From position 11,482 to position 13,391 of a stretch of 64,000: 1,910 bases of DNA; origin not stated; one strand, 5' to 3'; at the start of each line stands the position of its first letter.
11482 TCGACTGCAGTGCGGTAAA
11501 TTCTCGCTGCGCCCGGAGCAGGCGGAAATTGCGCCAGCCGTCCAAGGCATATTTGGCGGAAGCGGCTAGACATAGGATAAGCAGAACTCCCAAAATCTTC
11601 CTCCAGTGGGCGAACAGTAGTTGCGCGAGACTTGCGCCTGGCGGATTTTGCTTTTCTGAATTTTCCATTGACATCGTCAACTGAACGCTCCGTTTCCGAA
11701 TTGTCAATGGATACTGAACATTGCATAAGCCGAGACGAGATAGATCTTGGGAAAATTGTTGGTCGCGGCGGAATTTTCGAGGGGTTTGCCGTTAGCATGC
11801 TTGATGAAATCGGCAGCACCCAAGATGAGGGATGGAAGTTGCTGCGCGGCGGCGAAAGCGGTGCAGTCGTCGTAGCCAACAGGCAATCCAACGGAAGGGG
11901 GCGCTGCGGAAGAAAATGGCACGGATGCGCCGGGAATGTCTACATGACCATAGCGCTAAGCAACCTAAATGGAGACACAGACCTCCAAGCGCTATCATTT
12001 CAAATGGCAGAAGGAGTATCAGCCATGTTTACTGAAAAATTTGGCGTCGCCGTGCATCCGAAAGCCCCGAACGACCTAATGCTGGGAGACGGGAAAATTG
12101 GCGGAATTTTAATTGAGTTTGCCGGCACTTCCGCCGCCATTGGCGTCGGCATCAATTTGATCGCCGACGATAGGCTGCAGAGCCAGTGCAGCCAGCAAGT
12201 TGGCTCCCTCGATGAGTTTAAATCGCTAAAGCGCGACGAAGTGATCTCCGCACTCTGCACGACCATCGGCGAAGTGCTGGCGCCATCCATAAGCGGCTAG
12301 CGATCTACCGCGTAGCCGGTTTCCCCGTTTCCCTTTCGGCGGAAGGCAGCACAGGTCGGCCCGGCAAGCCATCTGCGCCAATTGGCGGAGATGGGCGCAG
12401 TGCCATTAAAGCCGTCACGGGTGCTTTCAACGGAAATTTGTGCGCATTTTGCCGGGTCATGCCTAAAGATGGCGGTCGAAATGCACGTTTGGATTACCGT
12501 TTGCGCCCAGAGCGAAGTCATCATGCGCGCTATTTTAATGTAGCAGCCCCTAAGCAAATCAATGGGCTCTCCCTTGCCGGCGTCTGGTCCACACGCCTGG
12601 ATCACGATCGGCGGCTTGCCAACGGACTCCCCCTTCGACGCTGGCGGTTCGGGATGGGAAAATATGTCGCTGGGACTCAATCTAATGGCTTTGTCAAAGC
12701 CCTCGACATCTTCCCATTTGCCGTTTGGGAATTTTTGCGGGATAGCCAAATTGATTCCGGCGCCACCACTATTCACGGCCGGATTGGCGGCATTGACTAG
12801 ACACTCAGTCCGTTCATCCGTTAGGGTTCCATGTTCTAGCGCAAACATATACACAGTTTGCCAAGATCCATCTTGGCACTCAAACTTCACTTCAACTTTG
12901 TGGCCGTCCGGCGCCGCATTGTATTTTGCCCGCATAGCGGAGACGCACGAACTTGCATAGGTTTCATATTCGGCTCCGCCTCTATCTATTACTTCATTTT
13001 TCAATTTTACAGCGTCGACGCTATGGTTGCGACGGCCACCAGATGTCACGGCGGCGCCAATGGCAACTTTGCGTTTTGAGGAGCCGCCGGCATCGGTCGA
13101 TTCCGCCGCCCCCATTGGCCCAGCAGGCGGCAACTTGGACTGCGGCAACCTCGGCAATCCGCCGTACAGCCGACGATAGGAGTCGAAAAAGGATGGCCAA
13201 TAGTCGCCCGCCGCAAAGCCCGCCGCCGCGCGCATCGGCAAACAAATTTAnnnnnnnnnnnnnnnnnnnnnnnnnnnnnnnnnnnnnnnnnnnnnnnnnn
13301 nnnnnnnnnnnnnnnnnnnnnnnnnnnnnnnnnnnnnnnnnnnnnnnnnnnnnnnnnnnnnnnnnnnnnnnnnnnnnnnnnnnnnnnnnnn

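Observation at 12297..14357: Tandem pair of macrodomain proteins, one membrane-anchored and one 5'-truncated copy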

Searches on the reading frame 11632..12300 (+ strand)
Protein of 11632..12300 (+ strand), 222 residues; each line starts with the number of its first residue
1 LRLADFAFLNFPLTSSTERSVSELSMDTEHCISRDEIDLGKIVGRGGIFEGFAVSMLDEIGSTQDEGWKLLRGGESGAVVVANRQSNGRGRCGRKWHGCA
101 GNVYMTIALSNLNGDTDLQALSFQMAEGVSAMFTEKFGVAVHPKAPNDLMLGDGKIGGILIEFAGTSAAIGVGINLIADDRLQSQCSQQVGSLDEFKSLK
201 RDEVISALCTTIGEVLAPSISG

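Call 43: search_protein_families(library=ncbifam, proteins=[window:11632-12300:+], max_evalue=0.01)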
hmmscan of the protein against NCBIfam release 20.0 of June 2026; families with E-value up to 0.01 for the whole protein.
window:11632-12300:+ (222 aa): 11 families
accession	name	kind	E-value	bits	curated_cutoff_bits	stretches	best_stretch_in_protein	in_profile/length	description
TIGR00121.1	birA_ligase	equivalog_domain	2.9e-27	95.8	83.1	1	54-212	2-164/235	biotin--[acetyl-CoA-carboxylase] ligase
NF008848.0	PRK11886.1-3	equivalog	2.2e-22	79.5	362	1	47-216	73-249/319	bifunctional biotin--[acetyl-CoA-carboxylase] ligase/biotin operon repressor BirA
NF006206.0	PRK08330.1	equivalog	7.4e-22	77.9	311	1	53-179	12-138/243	biotin--protein ligase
NF008847.0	PRK11886.1-2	equivalog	1.5e-18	67.2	293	1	60-216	87-250/320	bifunctional biotin--[acetyl-CoA-carboxylase] ligase/biotin operon repressor BirA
NF006294.0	PRK08477.1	equivalog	1.6e-16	60.3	179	1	53-186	5-141/214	biotin--[acetyl-CoA-carboxylase] ligase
NF008849.0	PRK11886.1-4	equivalog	7.2e-15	54.9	474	1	54-212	81-246/320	bifunctional biotin--[acetyl-CoA-carboxylase] ligase/biotin operon repressor BirA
NF005405.0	PRK06955.1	equivalog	4.9e-14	52.1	312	1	77-185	65-182/300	biotin--[acetyl-CoA-carboxylase] ligase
NF008850.0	PRK11886.1-5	equivalog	4e-13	49.2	489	1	57-198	84-231/320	bifunctional biotin--[acetyl-CoA-carboxylase] ligase/biotin operon repressor BirA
NF009862.0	PRK13325.1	equivalog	1.6e-12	46.9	761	1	50-189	80-226/592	bifunctional biotin--[acetyl-CoA-carboxylase] ligase/type III pantothenate kinase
NF008846.0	PRK11886.1-1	equivalog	2.8e-11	43.3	353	1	54-208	77-240/312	bifunctional biotin--[acetyl-CoA-carboxylase] ligase/biotin operon repressor BirA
NF004607.0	PRK05935.1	equivalog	8.1e-07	29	219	1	78-196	31-153/190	biotin--protein ligase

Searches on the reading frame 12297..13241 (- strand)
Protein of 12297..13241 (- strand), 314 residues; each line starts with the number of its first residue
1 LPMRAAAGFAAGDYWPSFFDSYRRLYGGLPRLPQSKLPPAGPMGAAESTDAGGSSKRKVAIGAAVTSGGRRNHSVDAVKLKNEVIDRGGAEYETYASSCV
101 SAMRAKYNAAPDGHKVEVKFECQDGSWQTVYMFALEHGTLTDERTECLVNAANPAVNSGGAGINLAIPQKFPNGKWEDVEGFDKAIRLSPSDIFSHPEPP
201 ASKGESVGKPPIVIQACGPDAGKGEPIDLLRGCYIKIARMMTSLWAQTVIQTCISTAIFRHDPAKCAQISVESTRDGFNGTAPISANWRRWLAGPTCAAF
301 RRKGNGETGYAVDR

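Call 5: search_protein_families(library=pfam, proteins=[window:12297-13241:-], max_evalue=10)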
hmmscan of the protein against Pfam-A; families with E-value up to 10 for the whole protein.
window:12297-13241:- (314 aa): 1 family
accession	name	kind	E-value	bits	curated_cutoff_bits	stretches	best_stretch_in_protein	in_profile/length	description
PF01661.27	Macro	-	4.6e-05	23.8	22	1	149-269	1-117/118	Macro domain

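Call 43: search_protein_families(library=ncbifam, proteins=[window:12297-13241:-], max_evalue=0.01)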
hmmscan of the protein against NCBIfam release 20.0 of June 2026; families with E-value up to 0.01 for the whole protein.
window:12297-13241:- (314 aa): 6 families
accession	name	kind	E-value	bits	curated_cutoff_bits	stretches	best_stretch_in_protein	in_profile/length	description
NF001664.0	PRK00431.1-6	equivalog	9.8e-07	28.3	200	1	213-276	79-143/173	O-acetyl-ADP-ribose deacetylase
NF001663.0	PRK00431.1-4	equivalog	0.00018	21.5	285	1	136-276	12-147/180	ADP-ribose-binding protein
NF001667.0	PRK00431.2-3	equivalog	0.0017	18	252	0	134-276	11-145/182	ADP-ribose-binding protein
NF001660.0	PRK00431.1-1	equivalog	0.0033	17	271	0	213-275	78-142/177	O-acetyl-ADP-ribose deacetylase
NF003163.0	PRK04143.1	equivalog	0.0037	16.7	272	0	227-275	182-230/265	protein-ADP-ribose hydrolase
NF001661.0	PRK00431.1-2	equivalog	0.0086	16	291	0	138-276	8-143/179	O-acetyl-ADP-ribose deacetylase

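Call 70: search_protein_families(library=padloc, proteins=[window:12300-13241:-], max_evalue=0.01)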
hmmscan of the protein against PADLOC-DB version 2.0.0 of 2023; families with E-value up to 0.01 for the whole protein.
window:12300-13241:- (314 aa): 0 families

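Call 72: predict_structure(alignment_id=A7)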
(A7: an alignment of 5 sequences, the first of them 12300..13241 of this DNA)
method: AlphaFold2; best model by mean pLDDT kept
length: 314 residues; sequences in the alignment: 5
mean_pLDDT: 39.7   pTM: 0.38
mean pLDDT of the five models: 39.7, 38.7, 37.4, 34.3, 34.1
residues with pLDDT >= 90: 0; 70-90: 0; 50-70: 50; < 50: 264
segments of 3 or more residues with pLDDT < 50: 1-175, 178-185, 198-211, 245-268, 278-314
pLDDT, mean of each block of 10 residues (from residue 1): 30 30 33 31 29 24 24 33 45 41 37 38 37 36 36 35 38 48 50 53 44 53 57 63 48 44 48 48 37 33 28 24
secondary structure, 60 per line:
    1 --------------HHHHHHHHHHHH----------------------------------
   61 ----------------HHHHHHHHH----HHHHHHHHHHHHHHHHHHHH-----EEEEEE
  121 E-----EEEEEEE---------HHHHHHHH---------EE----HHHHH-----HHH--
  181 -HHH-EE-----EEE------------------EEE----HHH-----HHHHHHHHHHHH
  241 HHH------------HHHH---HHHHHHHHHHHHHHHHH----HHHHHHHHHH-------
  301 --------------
elements in order: H15-26 H77-85 H90-109 E115-121 E127-133 H143-150 H166-170 E193-195 E214-216 H229-243 H256-259 H263-279 H284-293
